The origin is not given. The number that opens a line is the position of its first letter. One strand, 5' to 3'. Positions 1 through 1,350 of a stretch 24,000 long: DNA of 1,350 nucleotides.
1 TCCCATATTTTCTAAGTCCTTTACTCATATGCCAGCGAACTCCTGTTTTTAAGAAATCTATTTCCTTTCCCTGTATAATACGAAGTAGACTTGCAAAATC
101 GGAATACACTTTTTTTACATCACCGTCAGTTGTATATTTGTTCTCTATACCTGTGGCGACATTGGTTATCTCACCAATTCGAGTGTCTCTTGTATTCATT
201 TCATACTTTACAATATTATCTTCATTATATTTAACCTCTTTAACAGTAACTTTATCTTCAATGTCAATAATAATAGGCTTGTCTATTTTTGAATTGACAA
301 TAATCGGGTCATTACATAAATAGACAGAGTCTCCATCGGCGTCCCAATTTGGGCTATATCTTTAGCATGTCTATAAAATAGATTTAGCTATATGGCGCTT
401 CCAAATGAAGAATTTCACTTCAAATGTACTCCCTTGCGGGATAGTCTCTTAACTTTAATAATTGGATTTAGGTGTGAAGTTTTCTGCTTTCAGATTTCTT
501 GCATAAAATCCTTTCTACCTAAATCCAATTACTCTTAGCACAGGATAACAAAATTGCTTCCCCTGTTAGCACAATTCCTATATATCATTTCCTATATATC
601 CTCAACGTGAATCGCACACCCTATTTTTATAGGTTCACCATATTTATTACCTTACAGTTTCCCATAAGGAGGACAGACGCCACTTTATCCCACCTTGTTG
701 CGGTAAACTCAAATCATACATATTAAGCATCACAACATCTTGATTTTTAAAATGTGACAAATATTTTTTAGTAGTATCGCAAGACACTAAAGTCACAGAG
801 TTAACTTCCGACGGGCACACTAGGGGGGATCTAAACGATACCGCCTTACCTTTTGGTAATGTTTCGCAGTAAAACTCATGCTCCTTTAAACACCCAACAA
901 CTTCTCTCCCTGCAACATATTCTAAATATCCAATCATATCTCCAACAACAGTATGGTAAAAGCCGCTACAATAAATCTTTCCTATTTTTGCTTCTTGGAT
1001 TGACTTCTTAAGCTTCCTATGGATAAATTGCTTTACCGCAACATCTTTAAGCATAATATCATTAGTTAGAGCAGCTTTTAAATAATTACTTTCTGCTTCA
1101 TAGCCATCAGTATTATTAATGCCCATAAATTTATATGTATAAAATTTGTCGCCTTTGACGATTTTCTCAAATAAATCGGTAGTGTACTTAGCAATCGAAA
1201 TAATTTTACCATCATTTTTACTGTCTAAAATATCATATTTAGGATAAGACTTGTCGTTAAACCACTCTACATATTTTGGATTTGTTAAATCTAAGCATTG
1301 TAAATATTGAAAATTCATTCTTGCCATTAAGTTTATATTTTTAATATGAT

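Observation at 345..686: ORF-less group I intron inserted exactly in the GG-DxDGD catalytic motif of a phage RNA polymerase gene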

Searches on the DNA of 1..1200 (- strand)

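Call 6: search_rna_families(source=window, start=1, end=1200, threshold=evalue, max_evalue=10, show_alignments=4)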
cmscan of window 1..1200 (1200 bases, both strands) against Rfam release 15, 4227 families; matches with E-value up to 10: 8.
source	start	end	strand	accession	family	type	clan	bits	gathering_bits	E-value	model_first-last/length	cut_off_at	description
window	455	535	-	RF02009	mir-987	Gene; miRNA;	-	23.8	98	0.074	1-92/92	no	mir-987 microRNA precursor family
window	94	165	-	RF00119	C0299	Gene; sRNA;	-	19.5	40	0.75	1-79/79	no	C0299 RNA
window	456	534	-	RF00721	MIR475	Gene; miRNA;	-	18.7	70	2.3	1-128/128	no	MIR475 microRNA precursor family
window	457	533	+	RF04134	MIR7504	Gene; miRNA;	-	18.7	83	3.6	1-124/124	no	MIR7504 microRNA precursor family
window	235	307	-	RF00268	snoZ7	Gene; snRNA; snoRNA; CD-box;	CL00057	18.5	43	2.9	1-78/78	no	Small nucleolar RNA snoZ7/snoR77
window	450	585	+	RF01269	snR80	Gene; snRNA; snoRNA; HACA-box;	CL00033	17.8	40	9.2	1-176/176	no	Small nucleolar RNA snR80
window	229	319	-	RF01197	snR39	Gene; snRNA; snoRNA; CD-box;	CL00054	17.7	40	4.7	1-95/95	no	Small nucleolar RNA snR39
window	333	620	-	RF00028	Intron_gpI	Intron;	-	14.9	50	0.64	1-253/253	no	Group I catalytic intron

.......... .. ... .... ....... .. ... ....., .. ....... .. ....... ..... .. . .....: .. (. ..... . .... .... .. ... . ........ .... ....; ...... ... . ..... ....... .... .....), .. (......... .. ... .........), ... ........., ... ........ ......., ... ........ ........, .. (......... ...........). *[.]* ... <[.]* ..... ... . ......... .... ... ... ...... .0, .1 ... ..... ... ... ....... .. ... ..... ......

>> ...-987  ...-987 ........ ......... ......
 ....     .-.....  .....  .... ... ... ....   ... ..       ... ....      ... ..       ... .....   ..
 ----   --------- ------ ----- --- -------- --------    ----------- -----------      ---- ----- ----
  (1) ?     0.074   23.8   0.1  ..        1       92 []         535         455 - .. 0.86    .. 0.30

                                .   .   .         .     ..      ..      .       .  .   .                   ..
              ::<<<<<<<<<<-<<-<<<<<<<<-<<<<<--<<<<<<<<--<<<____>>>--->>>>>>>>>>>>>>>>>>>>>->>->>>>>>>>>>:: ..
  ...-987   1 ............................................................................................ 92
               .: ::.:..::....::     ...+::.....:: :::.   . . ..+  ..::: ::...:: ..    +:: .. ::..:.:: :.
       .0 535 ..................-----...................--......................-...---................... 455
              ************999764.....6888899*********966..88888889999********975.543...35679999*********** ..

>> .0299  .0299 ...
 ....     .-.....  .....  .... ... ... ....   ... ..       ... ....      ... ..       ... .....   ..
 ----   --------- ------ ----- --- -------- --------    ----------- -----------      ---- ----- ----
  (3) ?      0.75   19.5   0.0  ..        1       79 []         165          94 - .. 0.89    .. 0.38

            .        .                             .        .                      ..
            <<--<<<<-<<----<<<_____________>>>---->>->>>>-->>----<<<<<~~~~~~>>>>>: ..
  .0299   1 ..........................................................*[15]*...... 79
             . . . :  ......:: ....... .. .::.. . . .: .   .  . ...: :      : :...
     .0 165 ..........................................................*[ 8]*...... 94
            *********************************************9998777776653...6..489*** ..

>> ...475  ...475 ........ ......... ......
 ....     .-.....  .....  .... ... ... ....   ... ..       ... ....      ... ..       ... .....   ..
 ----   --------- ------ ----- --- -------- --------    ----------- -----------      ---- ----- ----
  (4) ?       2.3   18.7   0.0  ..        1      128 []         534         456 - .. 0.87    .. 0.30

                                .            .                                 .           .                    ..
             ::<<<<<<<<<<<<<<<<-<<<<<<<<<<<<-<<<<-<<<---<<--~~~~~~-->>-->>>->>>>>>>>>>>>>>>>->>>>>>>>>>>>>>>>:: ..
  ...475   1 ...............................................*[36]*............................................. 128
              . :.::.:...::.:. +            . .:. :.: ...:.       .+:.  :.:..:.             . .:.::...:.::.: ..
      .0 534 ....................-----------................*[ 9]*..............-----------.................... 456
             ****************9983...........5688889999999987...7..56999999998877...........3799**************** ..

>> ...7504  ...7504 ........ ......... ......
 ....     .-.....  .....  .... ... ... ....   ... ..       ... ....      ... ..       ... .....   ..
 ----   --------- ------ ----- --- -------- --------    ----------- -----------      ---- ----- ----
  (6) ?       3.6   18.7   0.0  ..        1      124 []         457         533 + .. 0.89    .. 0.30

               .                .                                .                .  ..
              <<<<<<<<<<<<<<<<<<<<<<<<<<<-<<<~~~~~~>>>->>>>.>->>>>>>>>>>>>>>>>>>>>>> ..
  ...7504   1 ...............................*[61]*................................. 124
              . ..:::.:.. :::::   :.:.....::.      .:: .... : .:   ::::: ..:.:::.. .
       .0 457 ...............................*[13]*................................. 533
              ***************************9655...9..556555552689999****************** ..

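Call 16: search_rna_families(source=window, start=320, end=710, threshold=evalue, max_evalue=10, show_alignments=10)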
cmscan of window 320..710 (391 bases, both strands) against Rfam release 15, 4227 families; matches with E-value up to 10: 6.
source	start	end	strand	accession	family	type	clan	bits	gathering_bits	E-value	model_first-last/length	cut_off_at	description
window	455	535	-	RF02009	mir-987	Gene; miRNA;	-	23.8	98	0.024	1-92/92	no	mir-987 microRNA precursor family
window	456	534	-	RF00721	MIR475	Gene; miRNA;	-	18.7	70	0.74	1-128/128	no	MIR475 microRNA precursor family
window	457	533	+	RF04134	MIR7504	Gene; miRNA;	-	18.7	83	1.2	1-124/124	no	MIR7504 microRNA precursor family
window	450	585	+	RF01269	snR80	Gene; snRNA; snoRNA; HACA-box;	CL00033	17.8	40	3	1-176/176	no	Small nucleolar RNA snR80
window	516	556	-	RF01624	ceN27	Gene; snRNA; snoRNA; CD-box;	-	15.1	38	7.8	1-80/80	no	Nematode snoRNA ceN27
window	333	620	-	RF00028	Intron_gpI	Intron;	-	14.9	50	0.21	1-253/253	no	Group I catalytic intron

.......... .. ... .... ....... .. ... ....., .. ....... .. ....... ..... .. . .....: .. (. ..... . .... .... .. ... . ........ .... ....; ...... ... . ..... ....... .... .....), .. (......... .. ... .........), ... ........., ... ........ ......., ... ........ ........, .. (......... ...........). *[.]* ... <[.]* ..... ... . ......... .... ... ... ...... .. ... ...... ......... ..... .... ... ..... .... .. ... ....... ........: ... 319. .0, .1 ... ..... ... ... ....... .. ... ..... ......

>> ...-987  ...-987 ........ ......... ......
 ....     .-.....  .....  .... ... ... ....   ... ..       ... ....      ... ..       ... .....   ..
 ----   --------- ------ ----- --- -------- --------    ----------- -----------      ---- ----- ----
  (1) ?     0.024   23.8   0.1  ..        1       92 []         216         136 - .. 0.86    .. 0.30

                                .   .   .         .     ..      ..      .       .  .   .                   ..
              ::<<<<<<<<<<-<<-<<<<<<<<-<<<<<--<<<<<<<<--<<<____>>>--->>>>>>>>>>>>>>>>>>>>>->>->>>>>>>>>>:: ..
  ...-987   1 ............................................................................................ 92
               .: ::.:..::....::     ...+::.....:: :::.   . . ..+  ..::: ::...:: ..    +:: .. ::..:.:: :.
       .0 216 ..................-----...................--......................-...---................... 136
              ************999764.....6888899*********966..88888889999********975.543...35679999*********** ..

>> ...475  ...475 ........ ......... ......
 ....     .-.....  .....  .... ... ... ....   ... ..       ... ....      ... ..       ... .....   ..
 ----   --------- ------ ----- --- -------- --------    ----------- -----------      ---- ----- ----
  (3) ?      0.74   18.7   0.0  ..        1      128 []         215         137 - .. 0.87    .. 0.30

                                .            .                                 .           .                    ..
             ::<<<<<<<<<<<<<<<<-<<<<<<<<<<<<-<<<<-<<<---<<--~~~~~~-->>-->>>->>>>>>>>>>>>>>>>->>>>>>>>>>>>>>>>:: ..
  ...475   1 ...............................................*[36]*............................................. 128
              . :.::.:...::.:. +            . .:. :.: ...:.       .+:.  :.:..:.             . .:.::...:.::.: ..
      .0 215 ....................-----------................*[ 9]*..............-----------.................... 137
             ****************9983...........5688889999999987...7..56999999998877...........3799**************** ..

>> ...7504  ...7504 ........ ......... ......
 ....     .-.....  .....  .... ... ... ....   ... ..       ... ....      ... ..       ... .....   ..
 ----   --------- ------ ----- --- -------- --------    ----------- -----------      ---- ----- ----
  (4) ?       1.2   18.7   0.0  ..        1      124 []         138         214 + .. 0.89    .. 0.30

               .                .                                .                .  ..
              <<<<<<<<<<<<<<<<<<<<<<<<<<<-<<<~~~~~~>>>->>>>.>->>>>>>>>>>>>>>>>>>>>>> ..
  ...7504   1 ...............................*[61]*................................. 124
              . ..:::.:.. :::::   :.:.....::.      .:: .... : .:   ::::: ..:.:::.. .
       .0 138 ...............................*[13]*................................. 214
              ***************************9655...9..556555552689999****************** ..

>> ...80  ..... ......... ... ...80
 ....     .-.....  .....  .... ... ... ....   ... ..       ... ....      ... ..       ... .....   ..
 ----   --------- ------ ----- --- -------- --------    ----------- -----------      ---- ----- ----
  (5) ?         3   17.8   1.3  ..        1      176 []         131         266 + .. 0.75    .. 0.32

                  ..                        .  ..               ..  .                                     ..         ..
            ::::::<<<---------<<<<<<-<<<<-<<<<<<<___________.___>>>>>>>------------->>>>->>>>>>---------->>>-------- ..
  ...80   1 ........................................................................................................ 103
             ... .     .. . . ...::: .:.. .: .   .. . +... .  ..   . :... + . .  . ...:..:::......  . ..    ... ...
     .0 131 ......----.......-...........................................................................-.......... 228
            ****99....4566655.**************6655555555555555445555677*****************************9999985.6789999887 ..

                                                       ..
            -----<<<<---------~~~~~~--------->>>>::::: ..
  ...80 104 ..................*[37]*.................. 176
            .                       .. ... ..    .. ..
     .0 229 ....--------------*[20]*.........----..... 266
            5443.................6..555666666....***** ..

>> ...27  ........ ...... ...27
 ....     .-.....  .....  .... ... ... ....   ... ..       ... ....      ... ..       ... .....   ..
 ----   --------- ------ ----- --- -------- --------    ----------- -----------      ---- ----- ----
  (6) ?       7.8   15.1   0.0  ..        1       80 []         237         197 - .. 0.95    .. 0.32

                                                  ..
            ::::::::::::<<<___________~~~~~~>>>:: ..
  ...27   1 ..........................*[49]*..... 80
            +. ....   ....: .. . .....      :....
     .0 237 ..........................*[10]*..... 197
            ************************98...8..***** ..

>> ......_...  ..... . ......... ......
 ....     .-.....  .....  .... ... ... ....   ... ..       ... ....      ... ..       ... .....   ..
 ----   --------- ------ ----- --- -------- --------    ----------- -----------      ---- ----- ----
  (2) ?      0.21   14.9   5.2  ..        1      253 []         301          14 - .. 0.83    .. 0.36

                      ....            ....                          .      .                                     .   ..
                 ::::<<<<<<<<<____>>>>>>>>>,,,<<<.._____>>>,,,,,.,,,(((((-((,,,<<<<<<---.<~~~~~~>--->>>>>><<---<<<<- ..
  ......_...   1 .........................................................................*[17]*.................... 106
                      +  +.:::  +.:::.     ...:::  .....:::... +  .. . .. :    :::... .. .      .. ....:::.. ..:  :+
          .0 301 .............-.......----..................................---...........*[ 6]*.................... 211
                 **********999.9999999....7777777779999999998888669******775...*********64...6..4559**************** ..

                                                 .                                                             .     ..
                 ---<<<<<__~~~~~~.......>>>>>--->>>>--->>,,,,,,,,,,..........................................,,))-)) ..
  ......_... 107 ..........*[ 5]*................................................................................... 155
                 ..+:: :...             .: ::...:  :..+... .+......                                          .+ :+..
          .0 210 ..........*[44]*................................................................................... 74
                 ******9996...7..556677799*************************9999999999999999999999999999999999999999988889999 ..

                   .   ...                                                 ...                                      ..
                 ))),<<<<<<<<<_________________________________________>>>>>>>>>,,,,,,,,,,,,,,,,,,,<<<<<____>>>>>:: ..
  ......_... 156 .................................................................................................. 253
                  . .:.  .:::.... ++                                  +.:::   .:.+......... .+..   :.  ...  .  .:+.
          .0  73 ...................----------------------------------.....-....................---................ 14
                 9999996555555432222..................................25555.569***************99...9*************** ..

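Call 19: search_dna_similar(query=window:345-686:-, collection=phages, mode=distant, max_evalue=10, max_rows=40)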
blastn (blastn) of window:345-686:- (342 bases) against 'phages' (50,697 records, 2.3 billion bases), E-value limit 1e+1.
Records with a match: 183; places in all: 200; records where one place covers at least 80% of the query: 0.
Best place of each record, by identity: >=99% 17; 95-99% 9; 90-95% 9; 80-90% 37; 60-80% 111.
By first word of the organism name: Staphylococcus 51; Bacillus 31; Clostridium 25; Enterococcus 17; Pseudomonas 14; Vibrio 9; Escherichia 8; Enterocloster 5; Pseudoalteromonas 3; Acinetobacter 3; and 13 more.
By host as written in the record: Clostridium sporogenes ATCC-15579 25; Staphylococcus aureus 17; - 13; Bacillus subtilis BEST7003 10; Bacillus subtilis 9; Pseudomonas syringae pv. porri LMG 28495 8; Vibrio cholerae 7; Enterococcus faecalis 6; and 52 more.
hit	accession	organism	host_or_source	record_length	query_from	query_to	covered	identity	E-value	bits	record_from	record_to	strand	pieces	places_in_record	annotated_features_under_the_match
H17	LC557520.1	Staphylococcus phage vB_SsapH-Golestan101-M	Staphylococcus saprophyticus 101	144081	39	150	33%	72.7%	1e-6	59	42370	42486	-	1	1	none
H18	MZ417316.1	Staphylococcus phage PG-2021_12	Mammaliicoccus vitulinus C6867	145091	48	150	30%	74.8%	1e-7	64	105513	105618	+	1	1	record has no annotation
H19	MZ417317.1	Staphylococcus phage PG-2021_14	Mammaliicoccus vitulinus C6867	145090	48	150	30%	74.8%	1e-7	64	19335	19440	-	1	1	record has no annotation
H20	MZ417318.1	Staphylococcus phage PG-2021_15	Staphylococcus xylosus M1997-2/10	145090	48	150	30%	74.8%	1e-7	64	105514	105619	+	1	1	record has no annotation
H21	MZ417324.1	Staphylococcus phage PG-2021_22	Mammaliicoccus sciuri C6854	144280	48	150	30%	74.8%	1e-7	64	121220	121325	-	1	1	record has no annotation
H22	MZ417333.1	Staphylococcus phage PG-2021_40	Mammaliicoccus vitulinus C6867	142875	48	150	30%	74.8%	1e-7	64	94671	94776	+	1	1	record has no annotation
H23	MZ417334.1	Staphylococcus phage PG-2021_41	Mammaliicoccus sciuri C6854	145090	48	150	30%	74.8%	1e-7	64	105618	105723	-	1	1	record has no annotation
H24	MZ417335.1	Staphylococcus phage PG-2021_43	Mammaliicoccus sciuri C6854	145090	48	150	30%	74.8%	1e-7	64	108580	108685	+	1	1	record has no annotation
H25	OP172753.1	Enterocloster phage CB457P1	Enterocloster bolteae DA457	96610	43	131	26%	85.4%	1e-19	103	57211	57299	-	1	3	none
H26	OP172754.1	Enterocloster phage CB457P2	Enterocloster bolteae DA457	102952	43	131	26%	85.4%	1e-19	103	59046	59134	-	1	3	none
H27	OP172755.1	Enterocloster phage CB473P1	Enterocloster bolteae DA473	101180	43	131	26%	85.4%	1e-19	103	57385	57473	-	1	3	none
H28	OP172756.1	Enterocloster phage CB473P2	Enterocloster bolteae DA473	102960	43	131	26%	85.4%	1e-19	103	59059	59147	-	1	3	none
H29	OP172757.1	Enterocloster phage CB473P3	Enterocloster bolteae DA473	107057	43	131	26%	85.4%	1e-19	103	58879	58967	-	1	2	none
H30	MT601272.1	Bacillus phage vB_BsuS-Goe11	Bacillus subtilis Delta6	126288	49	129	24%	78.0%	4e-7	61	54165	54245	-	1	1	none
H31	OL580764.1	Bacillus phage vB_BsuS-Goe14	Bacillus subtilis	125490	49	129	24%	78.0%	4e-7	61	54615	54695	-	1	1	none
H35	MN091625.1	Staphylococcus phage PALS_1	Staphylococcus aureus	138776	48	128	24%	76.8%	1e-6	60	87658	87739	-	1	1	none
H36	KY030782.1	Bacillus phage phi3T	Bacillus subtilis str. 168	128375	49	129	24%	76.8%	2e-5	56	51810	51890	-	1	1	none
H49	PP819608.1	Bacillus phage Adastra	Bacillus subtilis CU 1065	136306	49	129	24%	76.5%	4e-7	62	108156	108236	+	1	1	DNA polymerase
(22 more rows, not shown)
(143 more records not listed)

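Call 22: get_annotated_region(hit=H29, flank=2500)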
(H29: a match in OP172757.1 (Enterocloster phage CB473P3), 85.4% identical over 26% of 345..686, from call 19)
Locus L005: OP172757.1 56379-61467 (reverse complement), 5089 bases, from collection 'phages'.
description: Enterocloster phage CB473P3, complete genome.
organism: Enterocloster phage CB473P3 (NCBI taxid 2968633)
taxonomy: Viruses; Duplodnaviria; Heunggongvirae; Uroviricota; Caudoviricetes
host: Enterocloster bolteae DA473; source: municipal sewage; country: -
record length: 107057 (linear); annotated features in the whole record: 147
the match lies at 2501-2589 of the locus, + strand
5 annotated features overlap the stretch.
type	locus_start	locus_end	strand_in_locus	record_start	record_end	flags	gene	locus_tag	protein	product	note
CDS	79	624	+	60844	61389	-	-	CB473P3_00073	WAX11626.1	hypothetical protein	-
CDS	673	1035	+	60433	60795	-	-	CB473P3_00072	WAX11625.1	hypothetical protein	-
CDS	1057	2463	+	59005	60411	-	-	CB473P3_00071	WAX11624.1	hypothetical protein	-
CDS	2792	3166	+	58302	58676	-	-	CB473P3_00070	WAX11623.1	DNA endonuclease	DNA endonuclease I-HmuI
CDS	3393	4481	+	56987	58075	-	-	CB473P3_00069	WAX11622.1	hypothetical protein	-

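Call 23: get_annotated_region(hit=H49, flank=2500)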
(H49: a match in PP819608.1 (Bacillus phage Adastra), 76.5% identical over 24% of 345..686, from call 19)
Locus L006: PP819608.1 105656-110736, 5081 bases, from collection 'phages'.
description: Bacillus phage Adastra, complete genome.
organism: Bacillus phage Adastra (NCBI taxid 3143958)
taxonomy: Viruses; Duplodnaviria; Heunggongvirae; Uroviricota; Caudoviricetes; Herelleviridae; Spounavirinae; Okubovirus
host: Bacillus subtilis CU 1065; source: farm field soil; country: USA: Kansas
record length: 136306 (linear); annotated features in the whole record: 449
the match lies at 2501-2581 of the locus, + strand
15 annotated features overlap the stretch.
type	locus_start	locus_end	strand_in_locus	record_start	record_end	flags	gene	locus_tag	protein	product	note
CDS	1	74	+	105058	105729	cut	-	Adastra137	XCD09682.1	RNA binding protein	-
regulatory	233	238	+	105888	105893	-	-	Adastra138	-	ribosome_binding_site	-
CDS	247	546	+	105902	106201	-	-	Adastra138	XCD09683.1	transcription factor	-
regulatory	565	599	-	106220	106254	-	-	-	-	terminator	-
regulatory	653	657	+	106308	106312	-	-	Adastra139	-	ribosome_binding_site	-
CDS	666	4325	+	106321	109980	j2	-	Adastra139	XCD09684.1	DNA polymerase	full length exon splice product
regulatory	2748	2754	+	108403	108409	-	-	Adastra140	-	ribosome_binding_site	-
CDS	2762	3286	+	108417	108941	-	-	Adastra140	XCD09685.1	homing endonuclease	-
regulatory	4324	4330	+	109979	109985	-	-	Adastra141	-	ribosome_binding_site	-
CDS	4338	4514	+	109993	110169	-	-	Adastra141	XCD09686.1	hypothetical protein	-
regulatory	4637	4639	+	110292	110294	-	-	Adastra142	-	ribosome_binding_site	-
CDS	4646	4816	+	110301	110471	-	-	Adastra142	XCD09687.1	hypothetical protein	-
regulatory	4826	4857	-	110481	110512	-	-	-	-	terminator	-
regulatory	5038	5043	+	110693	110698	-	-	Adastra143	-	ribosome_binding_site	-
CDS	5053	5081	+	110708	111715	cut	-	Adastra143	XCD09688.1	hypothetical protein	-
